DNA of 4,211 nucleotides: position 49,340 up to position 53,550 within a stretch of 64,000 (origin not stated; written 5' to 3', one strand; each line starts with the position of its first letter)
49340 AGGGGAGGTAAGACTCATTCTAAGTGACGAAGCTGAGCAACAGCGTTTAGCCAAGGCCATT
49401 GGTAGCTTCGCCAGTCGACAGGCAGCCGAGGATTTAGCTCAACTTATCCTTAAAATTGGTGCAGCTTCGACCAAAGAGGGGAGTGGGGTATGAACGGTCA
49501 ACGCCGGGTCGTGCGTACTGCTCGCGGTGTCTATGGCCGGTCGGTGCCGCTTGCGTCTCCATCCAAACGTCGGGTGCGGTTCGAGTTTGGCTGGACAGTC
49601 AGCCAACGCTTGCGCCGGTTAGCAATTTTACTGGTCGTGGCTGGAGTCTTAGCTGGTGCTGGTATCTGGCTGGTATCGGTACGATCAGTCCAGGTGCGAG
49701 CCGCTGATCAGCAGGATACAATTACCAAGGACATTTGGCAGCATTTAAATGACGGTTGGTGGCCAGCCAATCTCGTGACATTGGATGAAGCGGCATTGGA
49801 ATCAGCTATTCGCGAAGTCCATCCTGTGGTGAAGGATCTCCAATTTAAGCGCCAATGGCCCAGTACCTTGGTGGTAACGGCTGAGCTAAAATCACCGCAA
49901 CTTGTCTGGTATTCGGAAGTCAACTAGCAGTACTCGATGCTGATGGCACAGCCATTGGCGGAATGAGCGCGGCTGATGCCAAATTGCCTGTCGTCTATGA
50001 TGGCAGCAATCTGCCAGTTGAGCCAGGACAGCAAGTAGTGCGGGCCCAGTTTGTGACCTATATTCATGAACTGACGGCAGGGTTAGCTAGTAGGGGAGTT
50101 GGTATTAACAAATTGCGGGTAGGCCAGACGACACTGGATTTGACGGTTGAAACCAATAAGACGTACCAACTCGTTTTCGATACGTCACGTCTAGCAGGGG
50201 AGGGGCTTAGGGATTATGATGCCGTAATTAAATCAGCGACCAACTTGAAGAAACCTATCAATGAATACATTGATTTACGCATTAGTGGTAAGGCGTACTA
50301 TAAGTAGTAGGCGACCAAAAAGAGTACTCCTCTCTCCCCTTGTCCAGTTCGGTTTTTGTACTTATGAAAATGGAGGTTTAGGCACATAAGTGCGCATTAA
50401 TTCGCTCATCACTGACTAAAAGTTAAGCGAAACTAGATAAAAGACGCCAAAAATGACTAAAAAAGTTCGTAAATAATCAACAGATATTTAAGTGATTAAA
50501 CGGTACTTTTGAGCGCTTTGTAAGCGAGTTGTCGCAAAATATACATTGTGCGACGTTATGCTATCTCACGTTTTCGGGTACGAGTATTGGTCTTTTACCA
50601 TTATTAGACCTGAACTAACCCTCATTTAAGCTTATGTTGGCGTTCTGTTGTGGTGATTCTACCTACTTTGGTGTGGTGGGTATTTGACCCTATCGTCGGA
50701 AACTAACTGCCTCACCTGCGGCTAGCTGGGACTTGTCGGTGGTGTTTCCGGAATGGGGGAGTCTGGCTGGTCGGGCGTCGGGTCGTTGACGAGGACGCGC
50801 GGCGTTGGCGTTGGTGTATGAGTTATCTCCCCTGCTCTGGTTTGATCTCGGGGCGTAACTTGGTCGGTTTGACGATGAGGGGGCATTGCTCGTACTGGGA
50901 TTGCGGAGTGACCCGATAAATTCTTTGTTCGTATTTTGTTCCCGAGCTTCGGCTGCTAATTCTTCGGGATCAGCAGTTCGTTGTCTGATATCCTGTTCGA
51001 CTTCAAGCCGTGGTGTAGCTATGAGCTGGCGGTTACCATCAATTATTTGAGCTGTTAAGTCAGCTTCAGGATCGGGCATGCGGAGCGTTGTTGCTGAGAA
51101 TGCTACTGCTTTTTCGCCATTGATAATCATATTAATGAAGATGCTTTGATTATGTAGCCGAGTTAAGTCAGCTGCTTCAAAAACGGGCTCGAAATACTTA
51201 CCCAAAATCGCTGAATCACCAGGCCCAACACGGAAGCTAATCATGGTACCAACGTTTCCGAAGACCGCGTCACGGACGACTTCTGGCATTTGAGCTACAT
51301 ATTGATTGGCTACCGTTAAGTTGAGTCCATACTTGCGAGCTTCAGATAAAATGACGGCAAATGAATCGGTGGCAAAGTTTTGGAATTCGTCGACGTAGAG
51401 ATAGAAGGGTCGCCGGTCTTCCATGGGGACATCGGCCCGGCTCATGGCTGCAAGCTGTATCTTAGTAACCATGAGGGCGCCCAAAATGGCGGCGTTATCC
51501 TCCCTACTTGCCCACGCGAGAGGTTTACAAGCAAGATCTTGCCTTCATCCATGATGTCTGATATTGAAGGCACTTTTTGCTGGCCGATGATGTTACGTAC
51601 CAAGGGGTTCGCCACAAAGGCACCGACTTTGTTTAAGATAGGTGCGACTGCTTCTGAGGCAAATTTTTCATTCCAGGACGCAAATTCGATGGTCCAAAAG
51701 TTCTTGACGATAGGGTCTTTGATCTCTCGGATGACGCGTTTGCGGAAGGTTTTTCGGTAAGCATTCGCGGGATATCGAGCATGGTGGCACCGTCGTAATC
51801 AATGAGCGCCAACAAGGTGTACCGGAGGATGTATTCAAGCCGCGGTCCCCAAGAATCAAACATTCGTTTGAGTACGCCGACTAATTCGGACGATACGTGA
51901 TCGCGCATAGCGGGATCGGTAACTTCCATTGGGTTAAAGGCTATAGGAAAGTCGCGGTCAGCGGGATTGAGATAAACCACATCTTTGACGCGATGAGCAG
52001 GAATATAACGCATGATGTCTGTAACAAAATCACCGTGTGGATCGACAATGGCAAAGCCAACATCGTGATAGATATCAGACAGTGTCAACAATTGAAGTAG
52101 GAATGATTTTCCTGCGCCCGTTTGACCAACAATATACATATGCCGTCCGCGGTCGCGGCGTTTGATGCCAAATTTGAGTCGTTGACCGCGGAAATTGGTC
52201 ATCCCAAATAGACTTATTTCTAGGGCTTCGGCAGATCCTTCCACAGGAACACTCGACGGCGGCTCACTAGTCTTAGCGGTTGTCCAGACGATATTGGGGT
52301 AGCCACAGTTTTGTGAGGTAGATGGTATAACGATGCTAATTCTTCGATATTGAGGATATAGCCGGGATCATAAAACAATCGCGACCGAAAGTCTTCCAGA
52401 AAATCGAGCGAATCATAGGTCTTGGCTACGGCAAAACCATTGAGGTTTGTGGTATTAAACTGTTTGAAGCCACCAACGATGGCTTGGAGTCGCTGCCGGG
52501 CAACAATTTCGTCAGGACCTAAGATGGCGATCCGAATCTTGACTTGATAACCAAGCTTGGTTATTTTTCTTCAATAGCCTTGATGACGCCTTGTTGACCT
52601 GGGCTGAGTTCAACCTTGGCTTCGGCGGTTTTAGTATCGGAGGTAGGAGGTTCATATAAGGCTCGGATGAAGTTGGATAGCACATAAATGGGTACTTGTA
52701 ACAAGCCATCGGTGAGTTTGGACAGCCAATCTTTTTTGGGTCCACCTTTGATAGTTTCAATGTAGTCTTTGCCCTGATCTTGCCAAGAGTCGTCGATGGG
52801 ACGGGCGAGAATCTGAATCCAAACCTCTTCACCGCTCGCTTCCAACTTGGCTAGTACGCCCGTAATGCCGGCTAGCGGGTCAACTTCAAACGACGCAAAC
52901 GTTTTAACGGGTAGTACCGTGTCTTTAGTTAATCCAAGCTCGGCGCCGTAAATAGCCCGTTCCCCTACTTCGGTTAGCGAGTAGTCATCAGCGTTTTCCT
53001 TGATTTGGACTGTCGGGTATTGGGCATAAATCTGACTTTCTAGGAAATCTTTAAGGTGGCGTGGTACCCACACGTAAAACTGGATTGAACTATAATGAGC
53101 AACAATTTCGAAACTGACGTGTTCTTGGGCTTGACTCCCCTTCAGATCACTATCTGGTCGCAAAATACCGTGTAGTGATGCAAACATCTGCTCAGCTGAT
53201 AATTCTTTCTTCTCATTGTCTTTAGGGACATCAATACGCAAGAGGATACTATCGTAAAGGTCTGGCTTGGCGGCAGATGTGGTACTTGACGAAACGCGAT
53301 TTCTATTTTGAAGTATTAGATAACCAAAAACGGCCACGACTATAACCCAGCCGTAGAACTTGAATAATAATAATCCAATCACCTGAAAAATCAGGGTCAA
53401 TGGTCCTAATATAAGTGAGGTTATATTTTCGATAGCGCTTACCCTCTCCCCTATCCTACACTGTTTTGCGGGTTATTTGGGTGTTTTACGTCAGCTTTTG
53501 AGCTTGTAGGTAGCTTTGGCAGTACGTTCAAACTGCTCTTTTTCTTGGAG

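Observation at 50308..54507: dcw cluster ends at ftsQ (no ftsA/ftsZ) and abuts a type-IV-secretion coupling ATPase with an HTH regulator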

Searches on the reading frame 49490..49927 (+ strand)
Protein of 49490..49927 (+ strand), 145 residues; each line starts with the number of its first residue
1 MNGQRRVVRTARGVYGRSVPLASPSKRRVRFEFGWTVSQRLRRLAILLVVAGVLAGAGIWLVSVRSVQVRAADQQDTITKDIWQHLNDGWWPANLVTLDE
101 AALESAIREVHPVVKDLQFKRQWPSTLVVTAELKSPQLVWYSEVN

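Call 3: search_protein_families(library=pfam, proteins=[window:49490-49927:+], max_evalue=0.01)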
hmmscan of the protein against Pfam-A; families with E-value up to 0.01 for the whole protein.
window:49490-49927:+ (145 aa): 1 family
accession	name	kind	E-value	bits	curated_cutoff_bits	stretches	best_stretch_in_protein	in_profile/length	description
PF08478.15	POTRA_1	-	8.5e-07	29.6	23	1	65-130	4-65/69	POTRA domain, FtsQ-type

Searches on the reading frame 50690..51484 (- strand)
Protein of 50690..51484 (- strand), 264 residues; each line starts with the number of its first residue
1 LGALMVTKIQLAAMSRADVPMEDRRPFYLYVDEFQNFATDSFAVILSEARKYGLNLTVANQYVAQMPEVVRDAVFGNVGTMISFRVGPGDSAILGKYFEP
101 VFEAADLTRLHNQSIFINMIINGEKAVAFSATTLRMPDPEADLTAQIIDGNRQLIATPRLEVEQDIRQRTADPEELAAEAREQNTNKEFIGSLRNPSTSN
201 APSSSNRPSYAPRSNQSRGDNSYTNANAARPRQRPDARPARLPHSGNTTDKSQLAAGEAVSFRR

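Call 3: search_protein_families(library=pfam, proteins=[window:50690-51484:-], max_evalue=0.01)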
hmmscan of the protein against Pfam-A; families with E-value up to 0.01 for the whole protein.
window:50690-51484:- (264 aa): 1 family
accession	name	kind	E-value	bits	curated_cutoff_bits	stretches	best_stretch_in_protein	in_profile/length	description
PF12696.13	TraG-D_C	-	3.2e-05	24.3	22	1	26-85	1-65/126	TraM recognition site of TraD and TraG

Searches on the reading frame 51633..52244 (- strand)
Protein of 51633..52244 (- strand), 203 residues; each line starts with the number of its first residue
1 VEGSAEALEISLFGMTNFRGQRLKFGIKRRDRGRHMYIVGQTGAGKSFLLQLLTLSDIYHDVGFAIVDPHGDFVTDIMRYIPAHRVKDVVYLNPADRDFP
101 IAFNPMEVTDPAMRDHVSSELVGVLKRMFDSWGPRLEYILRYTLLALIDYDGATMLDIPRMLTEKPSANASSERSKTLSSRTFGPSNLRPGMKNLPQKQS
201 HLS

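Call 3: search_protein_families(library=pfam, proteins=[window:51633-52244:-], max_evalue=0.01)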
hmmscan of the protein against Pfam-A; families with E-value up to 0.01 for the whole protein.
window:51633-52244:- (203 aa): 8 families
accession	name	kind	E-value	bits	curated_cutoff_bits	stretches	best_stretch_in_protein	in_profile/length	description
PF01935.23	DUF87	-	5.2e-09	37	23.2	1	33-169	23-152/220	Helicase HerA, central domain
PF10412.15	TrwB_AAD_bind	-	8.4e-06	25.4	20.5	1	30-186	12-163/387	Type IV secretion-system coupling protein DNA-binding domain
PF13401.12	AAA_22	-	0.00068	20.4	27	1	32-79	4-52/130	AAA domain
PF12846.13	AAA_10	-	0.00068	19.2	27.5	1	32-110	20-97/362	AAA-like domain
PF01580.24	FtsK_SpoIIIE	-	0.00092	19.2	24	1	28-71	36-81/221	FtsK/SpoIIIE family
PF13191.12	AAA_16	-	0.0029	18.6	32.6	1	29-73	20-63/167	AAA ATPase domain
PF00005.33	ABC_tran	-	0.0031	18.5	25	1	32-54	10-32/137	ABC transporter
PF19044.6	P-loop_TraG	-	0.0083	15.2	25.8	0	34-117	30-105/413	TraG P-loop domain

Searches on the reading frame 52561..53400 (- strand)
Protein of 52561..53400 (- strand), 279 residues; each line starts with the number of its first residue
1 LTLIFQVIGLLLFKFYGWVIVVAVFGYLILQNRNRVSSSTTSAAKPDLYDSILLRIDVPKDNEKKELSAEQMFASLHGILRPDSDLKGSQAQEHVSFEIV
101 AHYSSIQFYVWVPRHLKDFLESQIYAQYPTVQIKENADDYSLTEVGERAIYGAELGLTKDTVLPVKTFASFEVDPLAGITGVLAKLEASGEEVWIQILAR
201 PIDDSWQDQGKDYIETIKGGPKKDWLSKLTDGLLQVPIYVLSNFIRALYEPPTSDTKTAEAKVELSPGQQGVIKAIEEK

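Call 3: search_protein_families(library=pfam, proteins=[window:52561-53400:-], max_evalue=0.01)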
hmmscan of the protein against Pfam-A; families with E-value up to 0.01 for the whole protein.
window:52561-53400:- (279 aa): 0 families

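Call 110: search_protein_representatives(protein=window:52561-53400:-)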
Query: 279 residues. Proteins with E-value up to 0.001 (for the whole library): 1702; up to 1e-10: 746; up to 1e-30: 62. The best 150 are listed.
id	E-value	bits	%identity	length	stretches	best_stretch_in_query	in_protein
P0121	4.6e-57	209.9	46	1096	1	4-279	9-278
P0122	8.0e-57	209.1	51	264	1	7-220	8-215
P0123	7.5e-56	205.9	63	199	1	87-234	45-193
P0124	2.1e-55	204.4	49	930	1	9-267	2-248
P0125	8.8e-52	192.6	61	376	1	113-279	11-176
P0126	1.3e-50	188.8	47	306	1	51-279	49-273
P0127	1.4e-50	188.7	43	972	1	7-279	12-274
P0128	3.7e-50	187.2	48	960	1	43-279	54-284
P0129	4.1e-50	187.1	43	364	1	19-279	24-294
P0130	5.2e-49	183.5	72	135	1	21-160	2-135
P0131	1.2e-48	182.3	49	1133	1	52-279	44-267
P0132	2.4e-48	181.3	51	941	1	54-279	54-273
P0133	3.0e-48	181.0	53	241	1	4-189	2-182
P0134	1.1e-47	179.2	46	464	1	50-279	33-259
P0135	1.7e-47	178.5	53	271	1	7-198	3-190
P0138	5.2e-46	173.7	42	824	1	21-279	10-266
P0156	1.4e-39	152.5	40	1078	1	52-277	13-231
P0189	5.8e-29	117.7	37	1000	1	49-252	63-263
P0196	2.6e-26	109.0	36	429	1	49-277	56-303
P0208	2.1e-25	106.1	32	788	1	4-248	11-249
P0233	4.6e-23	98.4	34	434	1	9-277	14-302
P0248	7.1e-22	94.5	32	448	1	12-279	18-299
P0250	8.6e-22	94.2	32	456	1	12-279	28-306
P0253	1.3e-21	93.7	32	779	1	22-228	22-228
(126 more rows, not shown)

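Call 111: list_cluster_members(proteins=[P0121, P0138, P0156, P0189, P0196, P0208, P0233, P0248, P0250, P0253])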
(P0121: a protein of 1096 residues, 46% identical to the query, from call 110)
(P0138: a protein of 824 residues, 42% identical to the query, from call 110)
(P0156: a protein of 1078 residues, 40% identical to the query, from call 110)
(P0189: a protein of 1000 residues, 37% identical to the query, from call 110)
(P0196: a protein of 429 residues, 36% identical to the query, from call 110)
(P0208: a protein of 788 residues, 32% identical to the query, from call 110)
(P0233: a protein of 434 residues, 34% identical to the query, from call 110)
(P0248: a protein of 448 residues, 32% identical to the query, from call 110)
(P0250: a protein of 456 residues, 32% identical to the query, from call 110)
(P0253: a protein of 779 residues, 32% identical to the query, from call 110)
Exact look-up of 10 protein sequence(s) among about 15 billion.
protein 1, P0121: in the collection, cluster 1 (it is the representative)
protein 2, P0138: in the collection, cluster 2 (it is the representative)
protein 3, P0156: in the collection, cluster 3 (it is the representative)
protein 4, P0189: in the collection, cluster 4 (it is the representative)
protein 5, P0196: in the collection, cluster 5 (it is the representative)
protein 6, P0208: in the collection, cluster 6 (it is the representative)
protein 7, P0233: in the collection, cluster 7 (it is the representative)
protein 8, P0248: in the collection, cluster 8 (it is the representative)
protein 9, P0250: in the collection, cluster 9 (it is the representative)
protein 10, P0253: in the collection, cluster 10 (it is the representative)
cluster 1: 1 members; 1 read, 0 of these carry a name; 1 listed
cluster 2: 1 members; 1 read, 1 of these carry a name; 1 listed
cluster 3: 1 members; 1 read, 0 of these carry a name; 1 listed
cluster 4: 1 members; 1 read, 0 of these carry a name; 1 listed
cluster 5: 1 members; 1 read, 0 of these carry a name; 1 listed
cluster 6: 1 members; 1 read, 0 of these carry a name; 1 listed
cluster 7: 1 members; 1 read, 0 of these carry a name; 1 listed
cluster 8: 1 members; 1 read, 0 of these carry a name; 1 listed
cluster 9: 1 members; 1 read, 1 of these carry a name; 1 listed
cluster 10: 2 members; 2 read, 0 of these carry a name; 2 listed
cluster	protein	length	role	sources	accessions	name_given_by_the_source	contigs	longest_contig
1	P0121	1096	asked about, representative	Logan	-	-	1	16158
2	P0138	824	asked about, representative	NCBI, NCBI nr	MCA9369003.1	ATP-binding protein, partial [Candidatus Woesebacteria bacterium] | ATP-binding protein [Candidatus Woesebacteria bacterium]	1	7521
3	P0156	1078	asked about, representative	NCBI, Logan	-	-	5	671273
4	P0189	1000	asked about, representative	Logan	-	-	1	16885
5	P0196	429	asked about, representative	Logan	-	-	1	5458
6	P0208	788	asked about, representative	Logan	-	-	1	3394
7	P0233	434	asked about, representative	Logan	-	-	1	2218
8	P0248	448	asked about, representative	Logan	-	-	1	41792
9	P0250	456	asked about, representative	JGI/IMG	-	hypothetical protein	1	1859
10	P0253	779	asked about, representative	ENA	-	-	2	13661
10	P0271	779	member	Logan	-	-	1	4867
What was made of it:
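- One named example is from Woesebacteria (calls 110, 111).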
